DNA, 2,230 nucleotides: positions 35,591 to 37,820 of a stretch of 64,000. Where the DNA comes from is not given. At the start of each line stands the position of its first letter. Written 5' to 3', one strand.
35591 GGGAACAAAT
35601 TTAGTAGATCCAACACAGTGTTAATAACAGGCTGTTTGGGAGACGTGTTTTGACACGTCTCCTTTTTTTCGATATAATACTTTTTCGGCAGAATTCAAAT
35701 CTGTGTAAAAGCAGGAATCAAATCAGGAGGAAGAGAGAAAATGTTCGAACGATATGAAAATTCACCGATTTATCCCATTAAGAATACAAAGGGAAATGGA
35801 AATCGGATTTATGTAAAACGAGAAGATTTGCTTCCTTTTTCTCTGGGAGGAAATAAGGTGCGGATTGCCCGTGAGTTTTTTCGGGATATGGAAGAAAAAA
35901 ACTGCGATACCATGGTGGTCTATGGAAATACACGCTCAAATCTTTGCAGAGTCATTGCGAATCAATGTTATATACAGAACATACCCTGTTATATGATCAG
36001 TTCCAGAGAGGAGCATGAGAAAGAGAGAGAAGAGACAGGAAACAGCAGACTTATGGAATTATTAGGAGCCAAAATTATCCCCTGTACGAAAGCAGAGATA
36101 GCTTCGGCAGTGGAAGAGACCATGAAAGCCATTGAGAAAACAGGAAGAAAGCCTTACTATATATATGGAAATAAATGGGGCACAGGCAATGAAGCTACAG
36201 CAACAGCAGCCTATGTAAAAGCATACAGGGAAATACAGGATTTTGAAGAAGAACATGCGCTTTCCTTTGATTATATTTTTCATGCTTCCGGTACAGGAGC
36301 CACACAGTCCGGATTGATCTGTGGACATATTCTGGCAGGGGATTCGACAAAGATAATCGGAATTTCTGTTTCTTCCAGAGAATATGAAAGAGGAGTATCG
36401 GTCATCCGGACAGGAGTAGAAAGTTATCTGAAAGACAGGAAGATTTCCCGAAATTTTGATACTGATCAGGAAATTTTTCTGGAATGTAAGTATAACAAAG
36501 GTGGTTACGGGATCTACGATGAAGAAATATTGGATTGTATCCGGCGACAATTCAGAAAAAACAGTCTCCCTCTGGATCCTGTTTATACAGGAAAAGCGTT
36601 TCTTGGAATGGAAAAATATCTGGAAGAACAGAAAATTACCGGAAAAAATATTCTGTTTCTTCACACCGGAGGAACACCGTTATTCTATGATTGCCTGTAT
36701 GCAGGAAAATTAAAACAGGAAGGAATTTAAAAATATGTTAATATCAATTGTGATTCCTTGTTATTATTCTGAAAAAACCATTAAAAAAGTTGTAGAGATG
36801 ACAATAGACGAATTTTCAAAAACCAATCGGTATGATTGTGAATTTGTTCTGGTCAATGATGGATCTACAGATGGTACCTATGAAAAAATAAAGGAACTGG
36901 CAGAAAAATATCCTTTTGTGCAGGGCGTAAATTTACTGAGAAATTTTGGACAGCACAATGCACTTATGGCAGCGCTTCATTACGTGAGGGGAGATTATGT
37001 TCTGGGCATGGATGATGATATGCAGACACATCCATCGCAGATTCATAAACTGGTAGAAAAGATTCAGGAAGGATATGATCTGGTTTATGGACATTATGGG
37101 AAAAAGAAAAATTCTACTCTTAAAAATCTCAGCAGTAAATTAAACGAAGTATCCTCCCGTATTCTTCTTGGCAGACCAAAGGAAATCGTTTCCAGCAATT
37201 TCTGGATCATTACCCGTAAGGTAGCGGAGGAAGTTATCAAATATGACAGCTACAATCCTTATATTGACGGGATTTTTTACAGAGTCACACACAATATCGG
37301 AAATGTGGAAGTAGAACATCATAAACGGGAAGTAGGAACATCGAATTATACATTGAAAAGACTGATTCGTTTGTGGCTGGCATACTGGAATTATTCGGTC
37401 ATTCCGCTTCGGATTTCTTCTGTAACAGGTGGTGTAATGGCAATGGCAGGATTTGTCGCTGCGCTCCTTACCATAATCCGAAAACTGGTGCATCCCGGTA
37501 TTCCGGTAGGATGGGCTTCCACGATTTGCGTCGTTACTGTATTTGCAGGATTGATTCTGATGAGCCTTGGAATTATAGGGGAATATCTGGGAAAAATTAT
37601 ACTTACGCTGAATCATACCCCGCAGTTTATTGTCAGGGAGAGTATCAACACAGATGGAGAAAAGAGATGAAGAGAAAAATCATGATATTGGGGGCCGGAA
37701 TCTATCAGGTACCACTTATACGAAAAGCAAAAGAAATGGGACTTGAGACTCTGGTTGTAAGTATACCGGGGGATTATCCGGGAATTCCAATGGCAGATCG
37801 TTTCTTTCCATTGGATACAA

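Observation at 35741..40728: Candidate undescribed Gram-positive Arn-like pathway for an N-acylated 4-amino-6-deoxyhexose carried on a lipid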

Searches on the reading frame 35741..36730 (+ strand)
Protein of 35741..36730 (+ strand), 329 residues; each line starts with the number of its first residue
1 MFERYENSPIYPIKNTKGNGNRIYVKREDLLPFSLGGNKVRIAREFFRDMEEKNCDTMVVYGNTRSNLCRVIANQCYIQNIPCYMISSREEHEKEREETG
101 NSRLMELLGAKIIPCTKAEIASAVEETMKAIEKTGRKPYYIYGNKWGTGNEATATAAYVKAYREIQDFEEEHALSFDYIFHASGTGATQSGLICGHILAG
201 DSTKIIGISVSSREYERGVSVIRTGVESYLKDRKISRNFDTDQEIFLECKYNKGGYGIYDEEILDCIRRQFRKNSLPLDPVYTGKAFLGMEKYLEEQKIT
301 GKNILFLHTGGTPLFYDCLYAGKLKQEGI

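Call 3: search_protein_families(library=pfam, proteins=[window:35741-36730:+], max_evalue=0.01)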
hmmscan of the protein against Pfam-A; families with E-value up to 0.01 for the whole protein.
window:35741-36730:+ (329 aa): 1 family
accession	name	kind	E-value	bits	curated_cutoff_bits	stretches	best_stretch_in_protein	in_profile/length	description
PF00291.31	PALP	-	1.2e-33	117.2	35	1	5-310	5-295/295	Pyridoxal-phosphate dependent enzyme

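Call 4: search_protein_families(library=ncbifam, proteins=[window:35741-36730:+], max_evalue=0.01)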
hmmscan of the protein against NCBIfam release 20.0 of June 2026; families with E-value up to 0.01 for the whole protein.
window:35741-36730:+ (329 aa): 10 families
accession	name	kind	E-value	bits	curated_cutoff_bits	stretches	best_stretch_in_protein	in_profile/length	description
NF052482.1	sulfolyase_CuyA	equivalog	2.2e-51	174.7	450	1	19-316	29-325/332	D-cysteate sulfo-lyase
TIGR01275.1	ACC_deam_rel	subfamily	1.3e-44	152.8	289.4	1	16-317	17-316/321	pyridoxal phosphate-dependent enzymes, D-cysteine desulfhydrase family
NF052537.1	CoM_syn_XcbE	exception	2.8e-40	138.5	450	1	17-316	27-321/322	coenzyme M biosynthesis enzyme XcbE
TIGR01274.1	ACC_deam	equivalog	2.9e-38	131.8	392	1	8-314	15-326/337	1-aminocyclopropane-1-carboxylate deaminase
NF010646.0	PRK14045.1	equivalog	2e-32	112.7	550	1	16-313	31-316/329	1-aminocyclopropane-1-carboxylate deaminase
NF003030.0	PRK03910.1-3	equivalog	2.2e-31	109.2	429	1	20-316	36-329/338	D-cysteine desulfhydrase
NF003032.0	PRK03910.1-5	equivalog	4.2e-30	105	469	1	20-317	33-325/330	D-cysteine desulfhydrase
NF003029.0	PRK03910.1-1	equivalog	3e-27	95.9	610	1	20-316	32-322/328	D-cysteine desulfhydrase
TIGR00263.1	trpB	equivalog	0.00027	20.1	392.45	1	17-210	61-252/385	tryptophan synthase subunit beta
NF004771.0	PRK06110.1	equivalog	0.0098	15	317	0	19-215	34-210/323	threonine dehydratase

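Call 35: search_solved_structures(query=window:35741-36730:+, max_evalue=1e-10, show_alignments=2)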
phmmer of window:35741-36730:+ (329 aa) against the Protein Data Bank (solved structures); distinct sequences matched with E-value up to 1e-10: 8.
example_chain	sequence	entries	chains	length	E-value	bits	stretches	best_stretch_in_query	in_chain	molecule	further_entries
7ysk_A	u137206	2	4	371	8.9e-29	103.7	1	19-313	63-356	D-Cysteine desulfhydrase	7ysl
1rqx_A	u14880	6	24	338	4.4e-27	98.2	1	9-315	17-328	1-aminocyclopropane-1-carboxylate deaminase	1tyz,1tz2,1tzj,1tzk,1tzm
1j0a_A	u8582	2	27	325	2.2e-25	92.6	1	9-313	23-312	1-aminocyclopropane-1-carboxylate deaminase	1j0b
4d97_A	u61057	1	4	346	2e-24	89.4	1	20-316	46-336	D-cysteine desulfhydrase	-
4d8t_A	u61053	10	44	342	2e-24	89.4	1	20-316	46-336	D-cysteine desulfhydrase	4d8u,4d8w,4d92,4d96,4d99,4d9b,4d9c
1f2d_A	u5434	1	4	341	4.1e-18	68.7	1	17-315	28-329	1-AMINOCYCLOPROPANE-1-CARBOXYLATE DEAMINASE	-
1j0e_A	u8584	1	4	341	1.5e-17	66.9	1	17-315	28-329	1-aminocyclopropane-1-carboxylate deaminase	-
1j0c_A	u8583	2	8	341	2.8e-17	66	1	17-315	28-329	1-aminocyclopropane-1-carboxylate deaminase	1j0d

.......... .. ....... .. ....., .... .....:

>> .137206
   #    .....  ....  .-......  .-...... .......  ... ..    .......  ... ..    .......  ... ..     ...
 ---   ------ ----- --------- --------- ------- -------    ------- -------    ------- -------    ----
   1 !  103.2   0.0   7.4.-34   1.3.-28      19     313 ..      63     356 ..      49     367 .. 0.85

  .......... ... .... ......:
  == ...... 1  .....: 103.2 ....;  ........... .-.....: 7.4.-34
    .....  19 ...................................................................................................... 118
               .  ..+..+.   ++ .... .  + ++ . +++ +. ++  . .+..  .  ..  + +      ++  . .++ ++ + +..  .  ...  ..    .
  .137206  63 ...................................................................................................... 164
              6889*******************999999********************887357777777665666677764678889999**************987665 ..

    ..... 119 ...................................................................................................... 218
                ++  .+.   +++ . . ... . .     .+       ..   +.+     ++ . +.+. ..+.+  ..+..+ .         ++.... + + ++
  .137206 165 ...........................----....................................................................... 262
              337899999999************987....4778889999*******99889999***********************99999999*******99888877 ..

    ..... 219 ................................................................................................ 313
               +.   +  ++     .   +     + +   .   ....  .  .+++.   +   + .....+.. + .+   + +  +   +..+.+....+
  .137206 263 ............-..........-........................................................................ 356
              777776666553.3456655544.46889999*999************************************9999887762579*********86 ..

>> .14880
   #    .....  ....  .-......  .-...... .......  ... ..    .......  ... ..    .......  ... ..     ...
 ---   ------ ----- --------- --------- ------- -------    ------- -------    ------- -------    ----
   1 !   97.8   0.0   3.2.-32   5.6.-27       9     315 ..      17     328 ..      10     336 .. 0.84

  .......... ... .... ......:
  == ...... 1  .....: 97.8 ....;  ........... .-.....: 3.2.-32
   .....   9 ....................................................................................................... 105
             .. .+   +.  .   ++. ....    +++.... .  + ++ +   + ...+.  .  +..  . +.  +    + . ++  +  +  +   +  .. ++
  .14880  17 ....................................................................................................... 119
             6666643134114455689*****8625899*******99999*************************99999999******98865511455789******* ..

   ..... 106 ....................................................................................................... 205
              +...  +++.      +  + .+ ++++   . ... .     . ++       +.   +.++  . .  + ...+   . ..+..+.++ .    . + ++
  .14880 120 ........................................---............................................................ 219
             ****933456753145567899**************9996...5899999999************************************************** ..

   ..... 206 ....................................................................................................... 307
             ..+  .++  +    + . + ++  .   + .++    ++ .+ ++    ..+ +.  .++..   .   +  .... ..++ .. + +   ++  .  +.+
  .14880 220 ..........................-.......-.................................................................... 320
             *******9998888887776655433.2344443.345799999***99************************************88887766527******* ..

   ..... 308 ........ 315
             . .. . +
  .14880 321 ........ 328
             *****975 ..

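Call 79: list_cluster_members(proteins=[window:35741-36730:+, window:36735-37670:+, window:37667-38878:+, window:38866-39216:+, window:39209-39544:+, window:39601-40728:-])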
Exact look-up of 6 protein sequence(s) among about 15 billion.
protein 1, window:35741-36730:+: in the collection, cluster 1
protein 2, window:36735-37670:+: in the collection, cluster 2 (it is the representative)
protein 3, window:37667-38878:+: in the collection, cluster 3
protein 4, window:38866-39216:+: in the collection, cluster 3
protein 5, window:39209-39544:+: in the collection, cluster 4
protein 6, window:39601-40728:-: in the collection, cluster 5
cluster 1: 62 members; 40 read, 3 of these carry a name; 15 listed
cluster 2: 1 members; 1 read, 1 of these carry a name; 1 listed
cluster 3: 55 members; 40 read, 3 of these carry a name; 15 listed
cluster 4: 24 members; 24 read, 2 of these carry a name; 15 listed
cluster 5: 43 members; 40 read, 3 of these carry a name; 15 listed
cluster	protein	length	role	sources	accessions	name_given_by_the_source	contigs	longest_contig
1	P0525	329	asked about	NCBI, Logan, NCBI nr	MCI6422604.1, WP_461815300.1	MAG: pyridoxal-phosphate dependent enzyme [Blautia sp.] | pyridoxal-phosphate dependent enzyme [Blautia sp.]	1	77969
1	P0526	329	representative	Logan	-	-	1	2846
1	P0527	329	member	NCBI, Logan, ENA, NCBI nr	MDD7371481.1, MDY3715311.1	MAG: pyridoxal-phosphate dependent enzyme [Firmicutes bacterium] | pyridoxal-phosphate dependent enzyme [Bacillota bacterium]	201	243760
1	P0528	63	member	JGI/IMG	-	hydroxymethylpyrimidine pyrophosphatase-like HAD family hydrolase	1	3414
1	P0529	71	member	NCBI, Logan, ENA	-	-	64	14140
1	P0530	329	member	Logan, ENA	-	-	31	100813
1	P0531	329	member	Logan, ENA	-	-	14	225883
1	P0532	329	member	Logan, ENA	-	-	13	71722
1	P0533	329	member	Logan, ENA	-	-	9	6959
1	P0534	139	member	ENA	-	-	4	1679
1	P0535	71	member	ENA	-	-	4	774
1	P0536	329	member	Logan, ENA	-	-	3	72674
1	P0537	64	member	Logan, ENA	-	-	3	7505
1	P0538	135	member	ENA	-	-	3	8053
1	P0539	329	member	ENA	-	-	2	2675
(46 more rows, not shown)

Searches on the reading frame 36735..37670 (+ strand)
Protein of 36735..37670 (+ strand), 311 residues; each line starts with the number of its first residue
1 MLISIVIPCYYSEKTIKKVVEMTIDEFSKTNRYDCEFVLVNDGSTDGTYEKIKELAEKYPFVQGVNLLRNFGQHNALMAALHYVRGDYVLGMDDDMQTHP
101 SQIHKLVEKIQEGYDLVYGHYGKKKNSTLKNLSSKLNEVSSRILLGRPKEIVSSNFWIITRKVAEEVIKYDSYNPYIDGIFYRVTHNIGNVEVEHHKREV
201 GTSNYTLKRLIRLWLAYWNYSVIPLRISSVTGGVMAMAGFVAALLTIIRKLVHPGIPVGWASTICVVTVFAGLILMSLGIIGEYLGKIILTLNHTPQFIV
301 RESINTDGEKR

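Call 3: search_protein_families(library=pfam, proteins=[window:36735-37670:+], max_evalue=0.01)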
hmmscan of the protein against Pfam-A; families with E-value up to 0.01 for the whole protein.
window:36735-37670:+ (311 aa): 5 families
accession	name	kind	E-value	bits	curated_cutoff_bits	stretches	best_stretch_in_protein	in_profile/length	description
PF00535.33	Glycos_transf_2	-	7.5e-30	104.5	23.3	1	4-166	1-166/168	Glycosyl transferase family 2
PF13641.12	Glyco_tranf_2_3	-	1.8e-07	31.9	27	1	3-116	3-118/230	Glycosyltransferase like family 2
PF10111.15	Glyco_tranf_2_2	-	6.6e-05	23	27.3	1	4-130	1-135/276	Glycosyltransferase like family 2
PF13506.12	Glyco_transf_21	-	0.0017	18.3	21.7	1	74-130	19-76/174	Glycosyl transferase family 21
PF01762.27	Galactosyl_T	-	0.0027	18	23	1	82-176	76-172/195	Galactosyltransferase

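Call 4: search_protein_families(library=ncbifam, proteins=[window:36735-37670:+], max_evalue=0.01)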
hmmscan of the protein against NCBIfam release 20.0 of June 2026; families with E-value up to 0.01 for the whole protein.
window:36735-37670:+ (311 aa): 19 families
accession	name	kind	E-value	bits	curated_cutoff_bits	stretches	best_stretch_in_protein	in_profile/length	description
NF047588.1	GlcsyltransPgfSStrep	equivalog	4.4e-52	177.2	500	1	1-303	1-305/308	glycosyltransferase PgfS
NF007986.1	PRK10714.1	equivalog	4.9e-43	147.3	529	1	3-305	8-313/316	undecaprenyl-phosphate 4-deoxy-4-formamido-L-arabinose transferase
TIGR03937.1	PgaC_IcaA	equivalog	5.8e-16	58.4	422.3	1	2-113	46-153/407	poly-beta-1,6-N-acetyl-D-glucosamine synthase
NF007482.0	PRK10073.1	equivalog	1.7e-11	43.7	423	1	3-109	8-109/334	glycosyltransferase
NF041875.1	EPS_EpsD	equivalog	1.9e-11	44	370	1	3-116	1-110/325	exopolysaccharide biosynthesis glycosyltransferase EpsD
NF047683.1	TeichurnBiosyTuaG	equivalog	5.1e-11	42.7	400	1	2-112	7-113/252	teichuronic acid biosynthesis protein TuaG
NF050050.1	ProtGlycPglI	equivalog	1.3e-10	41.1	500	1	3-132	4-131/306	GalNAc(5)-diNAcBac-PP-undecaprenol beta-1,3-glucosyltransferase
TIGR03111.1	glyc2_xrt_Gpos1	hypoth_equivalog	7.3e-10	38.2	363.95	1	3-112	51-158/439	TIGR03111 family XrtG-associated glycosyltransferase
TIGR04182.1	glyco_TIGR04182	equivalog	1.2e-09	38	325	1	3-144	2-129/293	S-layer glycoprotein N-glycosyltransferase AglJ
NF010496.0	PRK13915.1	equivalog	4.5e-08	32.5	262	1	3-122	33-156/307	glucosyl-3-phosphoglycerate synthase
NF053739.1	GlytfEpsEBac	equivalog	5.5e-07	28.8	450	1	3-111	3-108/265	glycosyltransferase EpsE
TIGR04242.1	nodulat_NodC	equivalog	1.4e-06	27.6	550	1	4-112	51-158/395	chitooligosaccharide synthase NodC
NF058614.1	PPMAGASynPpgS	equivalog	2.2e-05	24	370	1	5-123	4-116/226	polyprenyl-phospho-N-acetylgalactosaminyl synthase PpgS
NF038302.1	EPS_HpsE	equivalog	2.2e-05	23.6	300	1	3-106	3-107/307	hormogonium polysaccharide biosynthesis glycosyltransferase HpsE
NF041394.1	GtaseAglG_Halo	equivalog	2.8e-05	23.6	440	1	1-112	1-109/304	glucosyl-dolichyl phosphate glucuronosyltransferase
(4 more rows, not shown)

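Call 50: search_solved_structures(query=window:36735-37670:+, max_evalue=1e-8)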
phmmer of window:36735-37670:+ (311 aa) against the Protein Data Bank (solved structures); distinct sequences matched with E-value up to 1e-8: 7.
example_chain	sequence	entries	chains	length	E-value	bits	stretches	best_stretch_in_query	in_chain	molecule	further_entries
9hwj_A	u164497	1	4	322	2.1e-35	125.7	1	3-306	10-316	Undecaprenyl-phosphate 4-deoxy-4-formamido-L-arabinose transferase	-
9bhc_C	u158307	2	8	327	4.6e-34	121.4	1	3-304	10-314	Undecaprenyl-phosphate 4-deoxy-4-formamido-L-arabinose transferase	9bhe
8vxh_A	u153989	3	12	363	6.6e-34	120.9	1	3-304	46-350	Undecaprenyl-phosphate 4-deoxy-4-formamido-L-arabinose transferase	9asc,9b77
5ekp_C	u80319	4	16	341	9.4e-34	120.3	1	3-301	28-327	Uncharacterized glycosyltransferase sll0501 | Glycosyltransferase sll0501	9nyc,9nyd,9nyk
9nye_A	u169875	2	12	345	9.7e-34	120.3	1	3-301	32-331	Glycosyltransferase sll0501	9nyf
5eke_A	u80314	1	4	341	1e-33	120.2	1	3-301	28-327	Uncharacterized glycosyltransferase sll0501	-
5mlz_A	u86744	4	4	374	1e-12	51.3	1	1-166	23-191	Dolichol monophosphate mannose synthase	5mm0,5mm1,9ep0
